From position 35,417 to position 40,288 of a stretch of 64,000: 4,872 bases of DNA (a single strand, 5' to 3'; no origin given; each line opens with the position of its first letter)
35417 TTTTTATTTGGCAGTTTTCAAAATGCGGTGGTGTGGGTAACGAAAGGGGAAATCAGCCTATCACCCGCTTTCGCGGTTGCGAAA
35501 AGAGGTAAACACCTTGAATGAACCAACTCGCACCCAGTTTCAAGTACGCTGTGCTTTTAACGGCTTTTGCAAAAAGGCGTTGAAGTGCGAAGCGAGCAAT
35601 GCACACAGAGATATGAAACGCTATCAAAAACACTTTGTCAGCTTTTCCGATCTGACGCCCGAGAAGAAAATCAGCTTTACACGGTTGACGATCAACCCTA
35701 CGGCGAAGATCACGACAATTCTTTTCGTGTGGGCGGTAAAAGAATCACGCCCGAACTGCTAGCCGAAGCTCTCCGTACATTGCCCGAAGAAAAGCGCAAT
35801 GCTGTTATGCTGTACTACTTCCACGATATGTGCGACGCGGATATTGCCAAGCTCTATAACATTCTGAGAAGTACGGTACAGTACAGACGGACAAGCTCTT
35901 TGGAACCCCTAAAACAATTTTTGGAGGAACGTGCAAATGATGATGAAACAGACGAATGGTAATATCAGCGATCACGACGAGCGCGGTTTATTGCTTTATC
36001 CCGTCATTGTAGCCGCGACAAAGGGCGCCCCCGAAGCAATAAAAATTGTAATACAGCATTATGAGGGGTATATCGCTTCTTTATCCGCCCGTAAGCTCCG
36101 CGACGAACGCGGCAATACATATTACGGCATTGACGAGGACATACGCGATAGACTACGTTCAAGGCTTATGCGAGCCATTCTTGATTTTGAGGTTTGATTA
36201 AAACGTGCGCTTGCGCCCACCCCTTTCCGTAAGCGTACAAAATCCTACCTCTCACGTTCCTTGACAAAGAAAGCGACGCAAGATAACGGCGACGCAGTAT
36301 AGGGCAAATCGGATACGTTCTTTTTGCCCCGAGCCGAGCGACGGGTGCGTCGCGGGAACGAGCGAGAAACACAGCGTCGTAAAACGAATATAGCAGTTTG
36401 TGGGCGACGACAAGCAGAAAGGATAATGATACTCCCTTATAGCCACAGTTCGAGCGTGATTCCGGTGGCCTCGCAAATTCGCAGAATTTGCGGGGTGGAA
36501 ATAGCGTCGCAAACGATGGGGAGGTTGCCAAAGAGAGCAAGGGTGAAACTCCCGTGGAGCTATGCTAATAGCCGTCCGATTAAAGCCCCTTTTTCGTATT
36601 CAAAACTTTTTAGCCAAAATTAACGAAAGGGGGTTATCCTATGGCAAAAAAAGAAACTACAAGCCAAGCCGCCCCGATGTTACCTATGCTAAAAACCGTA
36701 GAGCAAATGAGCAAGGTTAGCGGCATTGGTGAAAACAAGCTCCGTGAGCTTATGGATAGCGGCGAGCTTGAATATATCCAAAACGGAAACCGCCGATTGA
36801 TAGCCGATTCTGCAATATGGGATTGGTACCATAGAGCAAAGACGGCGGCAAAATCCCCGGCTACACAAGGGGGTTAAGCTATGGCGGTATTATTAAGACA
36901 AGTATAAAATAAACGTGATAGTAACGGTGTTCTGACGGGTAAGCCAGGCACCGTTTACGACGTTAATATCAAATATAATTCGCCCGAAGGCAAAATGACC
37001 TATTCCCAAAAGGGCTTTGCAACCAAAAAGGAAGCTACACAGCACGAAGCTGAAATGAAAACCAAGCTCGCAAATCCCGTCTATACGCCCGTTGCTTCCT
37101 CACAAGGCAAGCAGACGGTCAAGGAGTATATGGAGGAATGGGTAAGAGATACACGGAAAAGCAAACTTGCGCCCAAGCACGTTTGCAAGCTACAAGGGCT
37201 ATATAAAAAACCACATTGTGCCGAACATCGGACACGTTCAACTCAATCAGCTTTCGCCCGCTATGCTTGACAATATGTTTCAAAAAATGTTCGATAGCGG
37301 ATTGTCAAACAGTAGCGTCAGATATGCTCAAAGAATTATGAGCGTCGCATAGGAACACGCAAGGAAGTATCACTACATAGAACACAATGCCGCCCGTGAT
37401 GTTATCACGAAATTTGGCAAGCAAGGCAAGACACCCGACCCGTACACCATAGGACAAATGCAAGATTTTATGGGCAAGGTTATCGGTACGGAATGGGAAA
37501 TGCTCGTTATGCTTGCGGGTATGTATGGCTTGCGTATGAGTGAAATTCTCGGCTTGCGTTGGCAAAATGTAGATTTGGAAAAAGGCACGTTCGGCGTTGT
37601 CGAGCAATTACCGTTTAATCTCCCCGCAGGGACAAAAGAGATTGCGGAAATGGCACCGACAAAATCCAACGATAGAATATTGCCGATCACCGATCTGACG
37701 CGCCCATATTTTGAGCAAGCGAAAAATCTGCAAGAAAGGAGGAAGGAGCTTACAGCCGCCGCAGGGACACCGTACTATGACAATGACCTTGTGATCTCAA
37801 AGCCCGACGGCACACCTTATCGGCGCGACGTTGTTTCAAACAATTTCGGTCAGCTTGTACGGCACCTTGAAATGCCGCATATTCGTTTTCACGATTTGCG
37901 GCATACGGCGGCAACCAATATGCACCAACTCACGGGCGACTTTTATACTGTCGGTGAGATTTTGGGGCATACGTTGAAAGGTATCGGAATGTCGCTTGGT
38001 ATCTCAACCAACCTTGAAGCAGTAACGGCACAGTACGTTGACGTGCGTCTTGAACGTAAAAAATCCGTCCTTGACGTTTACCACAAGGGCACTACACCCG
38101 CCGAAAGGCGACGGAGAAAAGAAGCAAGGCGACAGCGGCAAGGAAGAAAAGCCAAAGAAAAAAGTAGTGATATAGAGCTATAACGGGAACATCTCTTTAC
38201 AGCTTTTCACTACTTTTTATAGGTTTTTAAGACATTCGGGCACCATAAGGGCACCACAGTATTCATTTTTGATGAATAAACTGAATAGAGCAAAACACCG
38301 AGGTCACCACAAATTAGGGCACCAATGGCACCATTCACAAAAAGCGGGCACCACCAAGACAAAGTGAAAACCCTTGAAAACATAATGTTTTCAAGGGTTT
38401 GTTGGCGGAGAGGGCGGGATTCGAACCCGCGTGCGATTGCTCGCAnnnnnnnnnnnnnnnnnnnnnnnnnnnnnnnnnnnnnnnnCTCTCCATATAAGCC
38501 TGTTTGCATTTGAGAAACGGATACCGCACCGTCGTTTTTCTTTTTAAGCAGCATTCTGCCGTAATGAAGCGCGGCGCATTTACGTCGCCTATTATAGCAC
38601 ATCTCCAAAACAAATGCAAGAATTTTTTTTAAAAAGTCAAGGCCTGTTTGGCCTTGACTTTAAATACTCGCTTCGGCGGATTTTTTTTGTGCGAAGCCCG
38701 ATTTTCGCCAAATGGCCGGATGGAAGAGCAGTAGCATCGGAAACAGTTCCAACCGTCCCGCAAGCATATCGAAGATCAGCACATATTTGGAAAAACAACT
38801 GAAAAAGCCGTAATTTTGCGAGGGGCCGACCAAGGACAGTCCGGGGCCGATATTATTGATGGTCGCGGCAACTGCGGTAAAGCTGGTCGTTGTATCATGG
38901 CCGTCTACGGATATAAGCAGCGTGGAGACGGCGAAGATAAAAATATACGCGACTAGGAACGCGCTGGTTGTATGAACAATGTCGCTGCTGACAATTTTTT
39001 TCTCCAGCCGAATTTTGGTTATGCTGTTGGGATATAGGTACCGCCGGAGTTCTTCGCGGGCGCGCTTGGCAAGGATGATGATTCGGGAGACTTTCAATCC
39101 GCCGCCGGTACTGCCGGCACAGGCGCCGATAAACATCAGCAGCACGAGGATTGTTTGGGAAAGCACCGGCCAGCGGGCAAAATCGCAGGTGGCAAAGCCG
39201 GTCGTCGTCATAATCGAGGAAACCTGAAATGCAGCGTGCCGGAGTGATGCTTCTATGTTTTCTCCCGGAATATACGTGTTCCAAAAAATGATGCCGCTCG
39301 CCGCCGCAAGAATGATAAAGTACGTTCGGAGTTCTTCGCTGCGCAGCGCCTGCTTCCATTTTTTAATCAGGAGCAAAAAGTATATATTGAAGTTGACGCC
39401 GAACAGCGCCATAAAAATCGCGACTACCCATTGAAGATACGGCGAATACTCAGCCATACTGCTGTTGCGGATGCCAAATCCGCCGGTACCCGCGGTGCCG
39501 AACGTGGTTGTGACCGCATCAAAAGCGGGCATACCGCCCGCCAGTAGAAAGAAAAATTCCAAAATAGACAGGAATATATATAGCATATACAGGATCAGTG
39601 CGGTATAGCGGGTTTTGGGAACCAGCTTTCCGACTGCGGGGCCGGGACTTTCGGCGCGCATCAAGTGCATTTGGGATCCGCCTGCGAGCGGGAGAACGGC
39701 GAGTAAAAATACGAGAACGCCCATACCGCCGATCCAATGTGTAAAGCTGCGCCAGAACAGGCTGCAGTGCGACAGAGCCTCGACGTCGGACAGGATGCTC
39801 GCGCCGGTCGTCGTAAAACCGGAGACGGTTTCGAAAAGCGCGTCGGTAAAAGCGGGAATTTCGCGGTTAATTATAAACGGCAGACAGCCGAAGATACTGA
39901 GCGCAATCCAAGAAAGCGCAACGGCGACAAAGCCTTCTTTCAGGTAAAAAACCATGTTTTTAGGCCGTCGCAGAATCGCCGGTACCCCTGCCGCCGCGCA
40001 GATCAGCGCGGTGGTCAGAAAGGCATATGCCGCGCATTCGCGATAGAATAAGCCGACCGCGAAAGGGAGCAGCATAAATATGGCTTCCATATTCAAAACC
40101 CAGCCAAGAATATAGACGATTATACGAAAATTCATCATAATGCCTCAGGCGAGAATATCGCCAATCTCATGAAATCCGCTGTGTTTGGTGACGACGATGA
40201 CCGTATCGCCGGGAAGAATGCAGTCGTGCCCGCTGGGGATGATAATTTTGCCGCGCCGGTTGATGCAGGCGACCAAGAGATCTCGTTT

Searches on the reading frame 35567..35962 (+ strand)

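Call 12: search_protein_families(library=pfam, proteins=[window:35567-35962:+], max_evalue=0.001)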
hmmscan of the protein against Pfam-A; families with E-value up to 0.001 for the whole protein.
window:35567-35962:+ (131 aa): 2 families
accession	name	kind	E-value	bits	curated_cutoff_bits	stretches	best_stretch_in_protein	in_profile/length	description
PF08281.18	Sigma70_r4_2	-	2e-06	27.8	25.7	1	64-107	3-46/54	Sigma-70, region 4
PF04545.22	Sigma70_r4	-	0.00011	22.1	24.1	1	68-116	1-49/50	Sigma-70, region 4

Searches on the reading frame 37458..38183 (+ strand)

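Call 12: search_protein_families(library=pfam, proteins=[window:37458-38183:+], max_evalue=0.001)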
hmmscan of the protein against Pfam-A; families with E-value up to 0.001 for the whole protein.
window:37458-38183:+ (241 aa): 1 family
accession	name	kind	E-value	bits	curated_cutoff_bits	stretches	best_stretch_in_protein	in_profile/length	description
PF00589.27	Phage_integrase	-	1.2e-16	61.4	27.1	1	15-172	26-157/172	Phage integrase family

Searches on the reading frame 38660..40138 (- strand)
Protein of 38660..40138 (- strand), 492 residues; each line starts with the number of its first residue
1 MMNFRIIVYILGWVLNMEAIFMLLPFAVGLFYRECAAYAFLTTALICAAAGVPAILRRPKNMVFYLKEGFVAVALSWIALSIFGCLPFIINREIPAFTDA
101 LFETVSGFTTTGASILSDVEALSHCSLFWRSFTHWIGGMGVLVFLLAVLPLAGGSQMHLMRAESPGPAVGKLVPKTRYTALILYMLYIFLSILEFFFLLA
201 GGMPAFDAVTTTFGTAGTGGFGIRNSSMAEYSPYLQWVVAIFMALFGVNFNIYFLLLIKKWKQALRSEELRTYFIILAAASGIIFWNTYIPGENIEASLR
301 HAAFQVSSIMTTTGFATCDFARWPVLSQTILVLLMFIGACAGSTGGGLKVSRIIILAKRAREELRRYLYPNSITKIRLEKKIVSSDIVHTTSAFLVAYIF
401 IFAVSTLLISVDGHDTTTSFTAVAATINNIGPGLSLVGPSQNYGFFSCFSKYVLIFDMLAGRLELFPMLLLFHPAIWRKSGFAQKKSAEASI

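Call 12: search_protein_families(library=pfam, proteins=[window:38660-40138:-], max_evalue=0.001)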
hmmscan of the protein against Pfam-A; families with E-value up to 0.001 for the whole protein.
window:38660-40138:- (492 aa): 1 family
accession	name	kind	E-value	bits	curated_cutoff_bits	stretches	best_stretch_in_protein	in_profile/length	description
PF02386.22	TrkH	-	9.6e-62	209.5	27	1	42-474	8-497/502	Cation transport protein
